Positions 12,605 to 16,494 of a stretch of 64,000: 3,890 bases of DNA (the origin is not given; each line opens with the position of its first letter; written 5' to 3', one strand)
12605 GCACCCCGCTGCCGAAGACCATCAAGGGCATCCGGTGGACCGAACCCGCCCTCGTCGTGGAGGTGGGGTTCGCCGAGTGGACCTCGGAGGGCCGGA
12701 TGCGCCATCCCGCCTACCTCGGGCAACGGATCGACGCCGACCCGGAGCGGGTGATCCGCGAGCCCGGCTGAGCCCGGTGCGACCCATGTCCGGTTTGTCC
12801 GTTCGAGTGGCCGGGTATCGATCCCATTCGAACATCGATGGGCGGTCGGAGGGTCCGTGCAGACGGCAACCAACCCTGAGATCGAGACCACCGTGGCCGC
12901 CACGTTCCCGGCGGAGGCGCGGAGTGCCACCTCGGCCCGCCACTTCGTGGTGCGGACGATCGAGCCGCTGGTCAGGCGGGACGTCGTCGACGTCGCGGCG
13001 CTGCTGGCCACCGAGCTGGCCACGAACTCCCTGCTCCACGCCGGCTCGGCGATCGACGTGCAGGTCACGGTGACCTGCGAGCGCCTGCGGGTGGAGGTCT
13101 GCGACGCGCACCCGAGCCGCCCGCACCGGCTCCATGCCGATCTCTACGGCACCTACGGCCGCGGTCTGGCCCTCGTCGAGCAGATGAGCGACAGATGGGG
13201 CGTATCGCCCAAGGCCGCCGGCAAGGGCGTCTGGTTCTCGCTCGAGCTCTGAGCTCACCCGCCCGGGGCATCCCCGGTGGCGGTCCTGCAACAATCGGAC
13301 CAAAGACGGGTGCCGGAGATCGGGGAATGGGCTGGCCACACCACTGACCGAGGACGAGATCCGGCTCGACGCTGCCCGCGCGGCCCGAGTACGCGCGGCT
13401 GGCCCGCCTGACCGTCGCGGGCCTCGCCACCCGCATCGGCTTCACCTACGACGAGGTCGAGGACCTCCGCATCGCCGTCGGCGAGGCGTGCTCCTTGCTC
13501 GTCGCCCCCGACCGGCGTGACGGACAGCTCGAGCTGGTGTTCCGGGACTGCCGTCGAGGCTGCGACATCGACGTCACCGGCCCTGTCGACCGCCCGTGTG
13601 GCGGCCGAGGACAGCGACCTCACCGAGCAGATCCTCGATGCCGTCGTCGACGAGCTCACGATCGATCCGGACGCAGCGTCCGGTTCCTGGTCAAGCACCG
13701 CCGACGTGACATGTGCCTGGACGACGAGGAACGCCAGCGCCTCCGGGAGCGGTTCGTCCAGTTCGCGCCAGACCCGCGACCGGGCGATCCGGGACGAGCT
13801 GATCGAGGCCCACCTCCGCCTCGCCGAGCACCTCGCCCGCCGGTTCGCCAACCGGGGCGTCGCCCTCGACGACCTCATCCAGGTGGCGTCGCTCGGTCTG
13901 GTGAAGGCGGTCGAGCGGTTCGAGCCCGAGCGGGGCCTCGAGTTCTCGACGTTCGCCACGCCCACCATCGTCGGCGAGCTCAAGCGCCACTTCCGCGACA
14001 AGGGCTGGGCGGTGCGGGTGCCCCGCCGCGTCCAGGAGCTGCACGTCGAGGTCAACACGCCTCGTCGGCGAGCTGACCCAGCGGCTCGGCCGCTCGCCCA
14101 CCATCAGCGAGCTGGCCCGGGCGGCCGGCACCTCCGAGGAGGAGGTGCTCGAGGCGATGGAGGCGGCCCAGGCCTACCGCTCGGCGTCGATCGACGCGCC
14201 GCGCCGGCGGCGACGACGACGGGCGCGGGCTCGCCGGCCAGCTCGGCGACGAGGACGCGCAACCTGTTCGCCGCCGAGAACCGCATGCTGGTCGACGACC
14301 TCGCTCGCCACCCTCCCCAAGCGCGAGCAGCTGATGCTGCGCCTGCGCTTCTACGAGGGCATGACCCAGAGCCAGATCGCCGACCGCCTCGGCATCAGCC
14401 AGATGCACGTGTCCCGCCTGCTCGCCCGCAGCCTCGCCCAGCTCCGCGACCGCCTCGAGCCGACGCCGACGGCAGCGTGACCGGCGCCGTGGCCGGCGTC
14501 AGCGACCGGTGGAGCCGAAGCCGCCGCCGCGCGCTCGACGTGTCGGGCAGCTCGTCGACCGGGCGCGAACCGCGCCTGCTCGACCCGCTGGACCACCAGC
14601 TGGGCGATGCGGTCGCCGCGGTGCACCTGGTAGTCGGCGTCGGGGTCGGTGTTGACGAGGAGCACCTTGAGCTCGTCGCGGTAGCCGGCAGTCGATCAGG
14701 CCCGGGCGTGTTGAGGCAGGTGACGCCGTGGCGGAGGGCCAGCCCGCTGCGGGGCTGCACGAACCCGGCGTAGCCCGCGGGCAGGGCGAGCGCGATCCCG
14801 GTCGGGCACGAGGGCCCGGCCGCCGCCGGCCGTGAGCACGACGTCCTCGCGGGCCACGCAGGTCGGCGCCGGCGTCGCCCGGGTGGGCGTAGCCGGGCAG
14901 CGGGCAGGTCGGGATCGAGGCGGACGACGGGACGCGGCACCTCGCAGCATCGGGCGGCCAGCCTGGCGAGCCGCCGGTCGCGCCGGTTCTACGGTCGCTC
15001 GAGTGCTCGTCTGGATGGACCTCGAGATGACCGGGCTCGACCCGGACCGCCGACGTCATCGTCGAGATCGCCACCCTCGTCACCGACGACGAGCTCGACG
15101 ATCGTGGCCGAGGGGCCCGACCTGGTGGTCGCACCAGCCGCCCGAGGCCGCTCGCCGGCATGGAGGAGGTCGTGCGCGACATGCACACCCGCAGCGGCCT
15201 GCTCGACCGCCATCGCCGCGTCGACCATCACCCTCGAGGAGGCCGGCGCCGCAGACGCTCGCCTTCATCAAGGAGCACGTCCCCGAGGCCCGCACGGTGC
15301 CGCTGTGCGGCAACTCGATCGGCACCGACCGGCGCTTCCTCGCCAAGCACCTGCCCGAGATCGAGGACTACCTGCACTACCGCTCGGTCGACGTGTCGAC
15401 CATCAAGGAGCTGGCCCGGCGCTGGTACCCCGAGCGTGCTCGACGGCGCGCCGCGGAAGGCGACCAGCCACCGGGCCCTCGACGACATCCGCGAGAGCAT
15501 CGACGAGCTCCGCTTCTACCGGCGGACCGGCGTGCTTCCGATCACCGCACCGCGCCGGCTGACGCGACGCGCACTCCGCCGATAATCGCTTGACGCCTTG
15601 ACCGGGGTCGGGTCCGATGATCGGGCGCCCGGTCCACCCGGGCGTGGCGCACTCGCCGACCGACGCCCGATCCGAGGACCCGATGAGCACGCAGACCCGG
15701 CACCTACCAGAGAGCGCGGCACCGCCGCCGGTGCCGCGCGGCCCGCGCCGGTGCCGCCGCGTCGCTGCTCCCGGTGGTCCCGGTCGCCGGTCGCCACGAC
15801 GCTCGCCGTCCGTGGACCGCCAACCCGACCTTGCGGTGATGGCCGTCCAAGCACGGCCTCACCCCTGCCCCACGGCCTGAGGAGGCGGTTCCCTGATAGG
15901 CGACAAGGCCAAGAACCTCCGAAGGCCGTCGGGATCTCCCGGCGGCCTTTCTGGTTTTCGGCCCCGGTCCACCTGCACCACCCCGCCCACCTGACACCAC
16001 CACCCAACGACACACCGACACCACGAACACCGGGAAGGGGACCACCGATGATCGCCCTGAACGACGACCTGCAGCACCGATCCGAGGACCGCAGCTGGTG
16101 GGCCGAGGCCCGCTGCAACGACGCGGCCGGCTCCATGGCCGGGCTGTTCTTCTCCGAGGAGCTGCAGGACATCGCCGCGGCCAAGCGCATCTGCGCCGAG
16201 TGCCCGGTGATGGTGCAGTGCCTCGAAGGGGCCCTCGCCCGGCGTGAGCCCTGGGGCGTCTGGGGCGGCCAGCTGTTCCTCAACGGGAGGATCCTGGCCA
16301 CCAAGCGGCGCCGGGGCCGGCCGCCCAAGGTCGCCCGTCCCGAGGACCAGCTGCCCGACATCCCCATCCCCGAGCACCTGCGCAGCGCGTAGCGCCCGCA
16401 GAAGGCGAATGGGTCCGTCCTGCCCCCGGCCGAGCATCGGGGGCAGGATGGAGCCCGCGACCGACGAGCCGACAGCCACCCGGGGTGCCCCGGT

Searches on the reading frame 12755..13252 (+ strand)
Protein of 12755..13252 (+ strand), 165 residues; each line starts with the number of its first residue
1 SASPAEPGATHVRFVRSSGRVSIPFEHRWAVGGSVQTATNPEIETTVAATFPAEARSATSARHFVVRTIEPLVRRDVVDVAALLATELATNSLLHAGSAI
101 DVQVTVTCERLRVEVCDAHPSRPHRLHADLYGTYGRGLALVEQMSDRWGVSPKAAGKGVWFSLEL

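Call 38: search_protein_families(library=pfam, proteins=[window:12755-13252:+], max_evalue=0.001)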
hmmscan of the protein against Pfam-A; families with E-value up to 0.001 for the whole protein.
window:12755-13252:+ (165 aa): 2 families
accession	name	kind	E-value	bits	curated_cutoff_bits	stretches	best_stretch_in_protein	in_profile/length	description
PF13581.12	HATPase_c_2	-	6.8e-08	33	27.4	1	51-161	1-125/127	Histidine kinase-like ATPase domain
PF02518.31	HATPase_c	-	3.6e-05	24.6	26.4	1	84-163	9-105/111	Histidine kinase-, DNA gyrase B-, and HSP90-like ATPase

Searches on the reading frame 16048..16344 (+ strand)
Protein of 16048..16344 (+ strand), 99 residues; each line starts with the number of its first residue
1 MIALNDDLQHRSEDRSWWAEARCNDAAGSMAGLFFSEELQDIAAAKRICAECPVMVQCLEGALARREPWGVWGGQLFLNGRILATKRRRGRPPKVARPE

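Call 39: find_related_loci(query=window:16048-16344:+, collection=metagenome_contigs, flank=10000)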
Query seq(99 aa) (99 aa) in metagenome_contigs; peptide patterns used: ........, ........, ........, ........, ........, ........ (x = any residue, [..] = any of these).
600 stretches matched a pattern (row limit reached: there are more); 539 encode a relative of the query (tblastn E <= 1e-3); the best 80 are kept; 80 distinct loci.
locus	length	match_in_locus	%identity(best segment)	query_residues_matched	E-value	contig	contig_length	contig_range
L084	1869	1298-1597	79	1-99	9e-53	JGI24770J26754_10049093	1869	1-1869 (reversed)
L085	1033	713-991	76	7-99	4e-49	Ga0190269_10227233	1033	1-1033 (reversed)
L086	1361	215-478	81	12-99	1e-47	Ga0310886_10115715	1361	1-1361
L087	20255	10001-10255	81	13-97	3e-46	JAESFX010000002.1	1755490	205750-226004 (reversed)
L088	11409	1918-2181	76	12-99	9e-46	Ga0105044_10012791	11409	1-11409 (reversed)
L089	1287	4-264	77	13-99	2e-45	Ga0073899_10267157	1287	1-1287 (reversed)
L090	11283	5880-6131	77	16-99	1e-43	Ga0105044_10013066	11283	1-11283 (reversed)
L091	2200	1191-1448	76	14-99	3e-42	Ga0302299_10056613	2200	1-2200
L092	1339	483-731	76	17-99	7e-43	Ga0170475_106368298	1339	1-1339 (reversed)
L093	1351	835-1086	75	16-99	2e-42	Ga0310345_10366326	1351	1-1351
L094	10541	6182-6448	71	11-99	6e-41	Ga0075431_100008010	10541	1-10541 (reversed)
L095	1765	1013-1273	71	13-99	2e-40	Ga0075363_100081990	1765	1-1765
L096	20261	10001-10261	69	13-99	2e-39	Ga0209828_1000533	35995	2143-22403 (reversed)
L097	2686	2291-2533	70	19-99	7e-39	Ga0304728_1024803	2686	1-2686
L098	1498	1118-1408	64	2-99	2e-38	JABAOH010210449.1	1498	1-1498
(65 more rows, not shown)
